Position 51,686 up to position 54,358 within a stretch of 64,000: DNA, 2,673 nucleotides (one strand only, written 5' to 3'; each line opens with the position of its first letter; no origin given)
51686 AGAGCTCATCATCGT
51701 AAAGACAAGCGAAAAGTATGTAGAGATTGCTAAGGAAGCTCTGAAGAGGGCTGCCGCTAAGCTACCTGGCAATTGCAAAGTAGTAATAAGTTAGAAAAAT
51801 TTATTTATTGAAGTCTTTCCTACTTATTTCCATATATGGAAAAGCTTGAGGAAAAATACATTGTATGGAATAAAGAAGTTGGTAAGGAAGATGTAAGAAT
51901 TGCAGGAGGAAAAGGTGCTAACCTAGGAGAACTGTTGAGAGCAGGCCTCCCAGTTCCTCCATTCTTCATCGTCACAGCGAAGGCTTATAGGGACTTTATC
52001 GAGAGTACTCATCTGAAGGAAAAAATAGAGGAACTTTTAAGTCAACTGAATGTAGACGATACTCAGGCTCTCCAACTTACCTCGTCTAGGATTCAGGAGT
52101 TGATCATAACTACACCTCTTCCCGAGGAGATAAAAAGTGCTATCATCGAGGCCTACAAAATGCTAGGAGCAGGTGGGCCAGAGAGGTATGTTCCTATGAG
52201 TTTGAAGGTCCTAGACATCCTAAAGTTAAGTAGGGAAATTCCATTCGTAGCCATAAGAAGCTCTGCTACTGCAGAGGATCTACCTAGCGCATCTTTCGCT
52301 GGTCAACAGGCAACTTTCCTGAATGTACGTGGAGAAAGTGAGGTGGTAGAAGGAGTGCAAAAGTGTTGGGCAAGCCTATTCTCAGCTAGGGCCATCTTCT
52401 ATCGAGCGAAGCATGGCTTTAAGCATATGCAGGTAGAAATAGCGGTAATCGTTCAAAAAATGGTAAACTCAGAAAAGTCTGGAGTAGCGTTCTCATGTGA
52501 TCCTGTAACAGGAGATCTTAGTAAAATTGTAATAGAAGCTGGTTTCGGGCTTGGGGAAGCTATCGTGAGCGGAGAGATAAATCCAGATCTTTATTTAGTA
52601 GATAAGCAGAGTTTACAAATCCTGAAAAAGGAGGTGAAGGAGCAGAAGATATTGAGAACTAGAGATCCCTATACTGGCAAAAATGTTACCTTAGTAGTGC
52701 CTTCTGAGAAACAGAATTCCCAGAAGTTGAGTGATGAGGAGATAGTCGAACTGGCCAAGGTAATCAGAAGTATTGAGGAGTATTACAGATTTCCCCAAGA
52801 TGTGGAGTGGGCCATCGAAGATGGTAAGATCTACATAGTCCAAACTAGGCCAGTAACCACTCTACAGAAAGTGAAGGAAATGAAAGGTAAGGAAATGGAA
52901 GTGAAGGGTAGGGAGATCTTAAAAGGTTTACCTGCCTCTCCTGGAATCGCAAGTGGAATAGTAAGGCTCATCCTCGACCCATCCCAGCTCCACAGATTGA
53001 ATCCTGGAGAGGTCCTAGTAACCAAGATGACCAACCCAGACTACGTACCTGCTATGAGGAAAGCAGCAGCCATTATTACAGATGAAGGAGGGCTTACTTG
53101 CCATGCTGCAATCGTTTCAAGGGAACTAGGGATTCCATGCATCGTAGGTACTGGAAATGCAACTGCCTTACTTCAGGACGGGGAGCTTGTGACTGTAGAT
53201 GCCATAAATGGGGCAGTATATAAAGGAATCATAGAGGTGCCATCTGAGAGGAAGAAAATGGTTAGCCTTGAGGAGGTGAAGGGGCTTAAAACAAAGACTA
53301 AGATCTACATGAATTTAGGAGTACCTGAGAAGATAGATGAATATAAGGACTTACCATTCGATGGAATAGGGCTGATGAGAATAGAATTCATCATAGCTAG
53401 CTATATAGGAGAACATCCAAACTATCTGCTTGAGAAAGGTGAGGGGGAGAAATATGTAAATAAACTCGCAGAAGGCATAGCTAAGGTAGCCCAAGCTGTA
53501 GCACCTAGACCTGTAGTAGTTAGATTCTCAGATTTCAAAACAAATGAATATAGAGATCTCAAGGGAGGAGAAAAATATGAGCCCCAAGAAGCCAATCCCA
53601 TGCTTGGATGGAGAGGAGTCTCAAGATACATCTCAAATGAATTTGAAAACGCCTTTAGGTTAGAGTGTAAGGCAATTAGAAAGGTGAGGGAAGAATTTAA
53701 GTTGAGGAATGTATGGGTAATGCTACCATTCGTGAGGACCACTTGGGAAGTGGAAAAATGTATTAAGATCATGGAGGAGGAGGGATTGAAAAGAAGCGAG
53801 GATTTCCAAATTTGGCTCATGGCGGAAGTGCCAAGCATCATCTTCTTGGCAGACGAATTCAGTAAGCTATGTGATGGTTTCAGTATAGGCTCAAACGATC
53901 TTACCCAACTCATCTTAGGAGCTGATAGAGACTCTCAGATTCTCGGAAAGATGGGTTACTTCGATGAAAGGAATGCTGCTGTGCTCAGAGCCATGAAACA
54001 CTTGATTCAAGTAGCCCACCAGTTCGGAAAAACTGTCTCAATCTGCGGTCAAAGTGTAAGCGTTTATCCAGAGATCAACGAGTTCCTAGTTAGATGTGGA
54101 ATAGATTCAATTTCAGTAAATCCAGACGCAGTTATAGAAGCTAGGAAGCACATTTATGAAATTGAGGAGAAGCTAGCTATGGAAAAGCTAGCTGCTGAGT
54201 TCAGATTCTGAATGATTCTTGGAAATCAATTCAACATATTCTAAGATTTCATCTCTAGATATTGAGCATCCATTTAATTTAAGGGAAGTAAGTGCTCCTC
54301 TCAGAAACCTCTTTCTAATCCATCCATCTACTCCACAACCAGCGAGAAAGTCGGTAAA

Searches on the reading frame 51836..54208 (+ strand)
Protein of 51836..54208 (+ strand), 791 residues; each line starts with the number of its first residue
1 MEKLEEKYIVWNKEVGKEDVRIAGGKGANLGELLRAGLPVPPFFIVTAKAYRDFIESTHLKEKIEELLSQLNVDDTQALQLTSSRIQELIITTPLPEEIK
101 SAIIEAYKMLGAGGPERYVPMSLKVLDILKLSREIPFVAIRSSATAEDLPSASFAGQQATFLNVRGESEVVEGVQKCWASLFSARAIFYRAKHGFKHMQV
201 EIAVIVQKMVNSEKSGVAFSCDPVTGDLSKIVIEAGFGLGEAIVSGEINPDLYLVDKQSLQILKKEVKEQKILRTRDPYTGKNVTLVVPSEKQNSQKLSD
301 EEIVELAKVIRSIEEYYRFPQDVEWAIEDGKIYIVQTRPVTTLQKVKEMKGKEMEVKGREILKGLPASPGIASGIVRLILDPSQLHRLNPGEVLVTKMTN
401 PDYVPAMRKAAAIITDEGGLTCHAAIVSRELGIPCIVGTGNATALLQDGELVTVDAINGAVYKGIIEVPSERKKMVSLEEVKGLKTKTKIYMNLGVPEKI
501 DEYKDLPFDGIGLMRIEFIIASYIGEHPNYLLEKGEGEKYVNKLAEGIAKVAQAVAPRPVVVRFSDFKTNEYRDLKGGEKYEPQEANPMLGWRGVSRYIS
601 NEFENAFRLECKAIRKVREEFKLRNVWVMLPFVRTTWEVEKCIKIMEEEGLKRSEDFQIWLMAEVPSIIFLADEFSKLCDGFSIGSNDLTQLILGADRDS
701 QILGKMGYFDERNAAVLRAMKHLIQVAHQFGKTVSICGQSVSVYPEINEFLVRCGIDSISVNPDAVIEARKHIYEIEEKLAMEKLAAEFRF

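Call 25: search_protein_families(library=pfam, proteins=[window:51836-54208:+], max_evalue=0.00001)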
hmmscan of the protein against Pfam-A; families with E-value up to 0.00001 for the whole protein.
window:51836-54208:+ (791 aa): 3 families
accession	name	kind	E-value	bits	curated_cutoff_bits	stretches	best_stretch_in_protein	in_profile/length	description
PF01326.24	PPDK_N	-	5.8e-112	374.6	27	1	22-354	3-323/328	Pyruvate phosphate dikinase, AMP/ATP-binding domain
PF02896.24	PEP-utilizers_C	-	3.4e-77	260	22.8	1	475-776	7-291/293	PEP-utilising enzyme, PEP-binding domain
PF00391.29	PEP-utilizers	-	1.1e-28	99.1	23.1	1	389-459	2-72/72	PEP-utilising enzyme, mobile domain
